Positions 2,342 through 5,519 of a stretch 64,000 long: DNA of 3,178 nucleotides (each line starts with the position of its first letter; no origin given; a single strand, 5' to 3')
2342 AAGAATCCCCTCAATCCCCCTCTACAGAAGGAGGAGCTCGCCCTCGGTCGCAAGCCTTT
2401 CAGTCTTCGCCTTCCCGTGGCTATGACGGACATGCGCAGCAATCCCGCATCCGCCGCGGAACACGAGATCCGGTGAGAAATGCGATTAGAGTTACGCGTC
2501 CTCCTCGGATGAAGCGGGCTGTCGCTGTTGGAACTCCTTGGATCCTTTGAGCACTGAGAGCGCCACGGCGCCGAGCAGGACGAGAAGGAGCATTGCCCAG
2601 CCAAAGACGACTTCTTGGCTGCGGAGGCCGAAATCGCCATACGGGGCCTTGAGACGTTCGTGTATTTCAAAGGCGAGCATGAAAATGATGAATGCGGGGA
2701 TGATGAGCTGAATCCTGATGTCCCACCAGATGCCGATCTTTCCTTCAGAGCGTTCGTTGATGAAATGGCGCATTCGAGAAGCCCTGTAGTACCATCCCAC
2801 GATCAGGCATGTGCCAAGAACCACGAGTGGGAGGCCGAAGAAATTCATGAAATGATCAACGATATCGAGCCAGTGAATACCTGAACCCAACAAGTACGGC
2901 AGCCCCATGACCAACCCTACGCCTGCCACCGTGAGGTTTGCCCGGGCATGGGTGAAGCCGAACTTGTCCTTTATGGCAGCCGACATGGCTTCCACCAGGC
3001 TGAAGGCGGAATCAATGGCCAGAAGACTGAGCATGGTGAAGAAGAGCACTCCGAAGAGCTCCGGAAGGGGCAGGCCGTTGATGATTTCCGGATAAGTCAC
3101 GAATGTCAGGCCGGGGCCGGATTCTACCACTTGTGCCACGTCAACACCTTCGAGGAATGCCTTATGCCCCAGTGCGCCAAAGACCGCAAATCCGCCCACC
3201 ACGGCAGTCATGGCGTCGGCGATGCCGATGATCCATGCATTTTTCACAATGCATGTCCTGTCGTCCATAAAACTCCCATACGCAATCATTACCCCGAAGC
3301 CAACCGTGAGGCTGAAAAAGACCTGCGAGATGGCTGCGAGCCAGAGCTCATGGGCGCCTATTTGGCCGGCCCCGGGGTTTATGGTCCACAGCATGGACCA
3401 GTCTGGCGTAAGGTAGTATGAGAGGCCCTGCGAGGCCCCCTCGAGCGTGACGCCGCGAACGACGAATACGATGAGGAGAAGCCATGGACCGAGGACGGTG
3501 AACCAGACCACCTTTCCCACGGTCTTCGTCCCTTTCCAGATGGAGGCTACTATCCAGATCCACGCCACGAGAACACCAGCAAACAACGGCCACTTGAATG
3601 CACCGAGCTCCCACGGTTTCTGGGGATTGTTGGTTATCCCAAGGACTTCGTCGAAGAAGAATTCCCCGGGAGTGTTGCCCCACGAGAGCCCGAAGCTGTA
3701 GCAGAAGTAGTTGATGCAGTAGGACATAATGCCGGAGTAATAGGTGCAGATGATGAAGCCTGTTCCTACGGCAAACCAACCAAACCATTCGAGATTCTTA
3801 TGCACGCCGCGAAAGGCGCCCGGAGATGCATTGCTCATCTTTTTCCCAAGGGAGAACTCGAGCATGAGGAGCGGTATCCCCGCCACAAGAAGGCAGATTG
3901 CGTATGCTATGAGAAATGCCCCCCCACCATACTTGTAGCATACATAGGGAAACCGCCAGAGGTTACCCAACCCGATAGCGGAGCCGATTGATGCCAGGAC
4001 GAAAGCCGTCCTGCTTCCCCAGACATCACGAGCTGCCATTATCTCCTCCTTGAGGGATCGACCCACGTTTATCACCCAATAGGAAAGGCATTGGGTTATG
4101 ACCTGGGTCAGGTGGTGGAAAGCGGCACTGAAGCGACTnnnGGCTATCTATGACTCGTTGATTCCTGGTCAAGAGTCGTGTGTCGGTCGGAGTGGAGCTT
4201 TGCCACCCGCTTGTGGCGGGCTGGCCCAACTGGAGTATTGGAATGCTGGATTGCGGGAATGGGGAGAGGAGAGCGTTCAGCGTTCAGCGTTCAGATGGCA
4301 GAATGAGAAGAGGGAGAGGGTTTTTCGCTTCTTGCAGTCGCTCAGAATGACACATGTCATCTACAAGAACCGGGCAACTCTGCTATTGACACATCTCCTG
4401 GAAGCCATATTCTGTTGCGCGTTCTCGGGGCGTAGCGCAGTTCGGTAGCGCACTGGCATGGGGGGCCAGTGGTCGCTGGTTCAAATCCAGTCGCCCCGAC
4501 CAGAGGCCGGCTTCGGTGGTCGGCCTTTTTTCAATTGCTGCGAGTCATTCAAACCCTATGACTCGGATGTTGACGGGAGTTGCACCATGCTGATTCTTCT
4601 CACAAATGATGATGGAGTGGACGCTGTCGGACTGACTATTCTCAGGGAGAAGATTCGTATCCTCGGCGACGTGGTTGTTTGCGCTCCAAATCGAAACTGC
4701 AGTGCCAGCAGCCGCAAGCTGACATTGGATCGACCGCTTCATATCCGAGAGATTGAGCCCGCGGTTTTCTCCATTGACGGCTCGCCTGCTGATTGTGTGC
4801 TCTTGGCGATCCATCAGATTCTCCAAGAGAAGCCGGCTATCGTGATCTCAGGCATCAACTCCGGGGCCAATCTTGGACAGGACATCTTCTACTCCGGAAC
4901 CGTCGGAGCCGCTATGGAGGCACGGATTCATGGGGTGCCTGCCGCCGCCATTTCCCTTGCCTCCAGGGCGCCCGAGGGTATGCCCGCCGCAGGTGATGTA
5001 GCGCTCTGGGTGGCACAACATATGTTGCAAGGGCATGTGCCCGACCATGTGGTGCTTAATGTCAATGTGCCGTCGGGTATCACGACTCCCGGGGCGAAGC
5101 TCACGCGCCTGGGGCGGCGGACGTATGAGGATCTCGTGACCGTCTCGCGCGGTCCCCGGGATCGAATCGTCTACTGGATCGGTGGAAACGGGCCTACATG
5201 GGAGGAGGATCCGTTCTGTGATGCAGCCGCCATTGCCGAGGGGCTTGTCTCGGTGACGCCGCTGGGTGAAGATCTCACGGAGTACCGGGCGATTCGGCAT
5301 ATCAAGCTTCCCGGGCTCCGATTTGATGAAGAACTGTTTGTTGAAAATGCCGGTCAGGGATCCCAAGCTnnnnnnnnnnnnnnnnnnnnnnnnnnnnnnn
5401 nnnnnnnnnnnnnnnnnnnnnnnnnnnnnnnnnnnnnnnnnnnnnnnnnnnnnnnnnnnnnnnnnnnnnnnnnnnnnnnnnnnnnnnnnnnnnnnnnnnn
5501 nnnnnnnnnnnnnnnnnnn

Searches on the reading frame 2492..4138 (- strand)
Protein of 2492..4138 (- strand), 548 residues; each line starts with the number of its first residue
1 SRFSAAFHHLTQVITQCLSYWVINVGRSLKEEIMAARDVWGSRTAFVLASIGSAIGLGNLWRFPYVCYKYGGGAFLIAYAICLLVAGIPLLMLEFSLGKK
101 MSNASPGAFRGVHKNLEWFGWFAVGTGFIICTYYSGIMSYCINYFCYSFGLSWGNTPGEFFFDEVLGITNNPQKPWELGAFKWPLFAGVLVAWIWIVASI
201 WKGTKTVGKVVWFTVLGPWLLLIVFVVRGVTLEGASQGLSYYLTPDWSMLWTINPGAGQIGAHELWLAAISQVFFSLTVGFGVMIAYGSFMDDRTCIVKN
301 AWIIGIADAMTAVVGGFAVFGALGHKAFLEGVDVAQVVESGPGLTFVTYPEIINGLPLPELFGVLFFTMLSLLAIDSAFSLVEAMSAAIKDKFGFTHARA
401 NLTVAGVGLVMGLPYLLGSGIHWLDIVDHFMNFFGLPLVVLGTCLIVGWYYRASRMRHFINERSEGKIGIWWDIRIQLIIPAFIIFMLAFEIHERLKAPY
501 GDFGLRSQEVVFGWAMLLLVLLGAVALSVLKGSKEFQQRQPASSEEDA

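Call 80: search_protein_families(library=ncbifam, proteins=[window:2492-4138:-], max_evalue=0.0001)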
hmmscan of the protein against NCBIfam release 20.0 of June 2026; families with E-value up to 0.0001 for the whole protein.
window:2492-4138:- (548 aa): 1 family
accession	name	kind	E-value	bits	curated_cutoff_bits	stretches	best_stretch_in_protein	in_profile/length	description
NF037979.1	Na_transp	subfamily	2e-26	93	50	1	50-424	11-351/419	sodium-dependent transporter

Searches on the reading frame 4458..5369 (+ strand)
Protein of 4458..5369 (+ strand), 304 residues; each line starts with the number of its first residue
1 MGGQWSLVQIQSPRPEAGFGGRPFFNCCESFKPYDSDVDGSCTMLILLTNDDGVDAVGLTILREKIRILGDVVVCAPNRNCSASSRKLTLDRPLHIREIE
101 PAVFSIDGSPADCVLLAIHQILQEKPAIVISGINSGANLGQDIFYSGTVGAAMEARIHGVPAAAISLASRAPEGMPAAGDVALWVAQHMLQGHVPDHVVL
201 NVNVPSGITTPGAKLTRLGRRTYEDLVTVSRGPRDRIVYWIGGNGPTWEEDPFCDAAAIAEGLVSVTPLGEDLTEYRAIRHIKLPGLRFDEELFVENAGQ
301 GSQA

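Call 80: search_protein_families(library=ncbifam, proteins=[window:4458-5369:+], max_evalue=0.0001)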
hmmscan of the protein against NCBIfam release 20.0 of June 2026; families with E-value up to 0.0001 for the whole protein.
window:4458-5369:+ (304 aa): 13 families
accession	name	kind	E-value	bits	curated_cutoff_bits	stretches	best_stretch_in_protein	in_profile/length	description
NF001489.0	PRK00346.1-3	equivalog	1.8e-74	250.3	295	1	44-282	1-241/250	5'/3'-nucleotidase SurE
NF001490.0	PRK00346.1-4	equivalog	3.8e-73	245.8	233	1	44-283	1-248/254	5'/3'-nucleotidase SurE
NF001492.0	PRK00346.2-2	equivalog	1.8e-64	217.5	271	1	43-282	3-252/261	5'/3'-nucleotidase SurE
NF001494.0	PRK00346.2-4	equivalog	1.8e-59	201.4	313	1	46-283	4-254/259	5'/3'-nucleotidase SurE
TIGR00087.1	surE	equivalog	2e-56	191.2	135.1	1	44-274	1-252/252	5'/3'-nucleotidase SurE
NF001488.0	PRK00346.1-1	equivalog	6.3e-54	182.9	396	1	44-280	1-238/253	5'/3'-nucleotidase SurE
NF001491.0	PRK00346.2-1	equivalog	2e-53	181.3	290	1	44-282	3-258/266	5'/3'-nucleotidase SurE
NF010545.0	PRK13935.1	equivalog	2.1e-49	168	365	1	44-283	1-246/254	stationary phase survival protein SurE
NF010543.0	PRK13933.1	equivalog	1.9e-47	162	280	1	44-282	1-247/253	stationary phase survival protein SurE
NF001493.0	PRK00346.2-3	equivalog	8.8e-47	160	230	1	44-207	5-178/269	5'/3'-nucleotidase SurE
NF010542.0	PRK13932.1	equivalog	1.1e-44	152.7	436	1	46-283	12-255/261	stationary phase survival protein SurE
NF010541.0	PRK13931.1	equivalog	4.7e-37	127.8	422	1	44-282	1-256/261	5'/3'-nucleotidase SurE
NF010544.0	PRK13934.1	equivalog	5.2e-35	120.8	325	1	44-278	1-246/266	stationary phase survival protein SurE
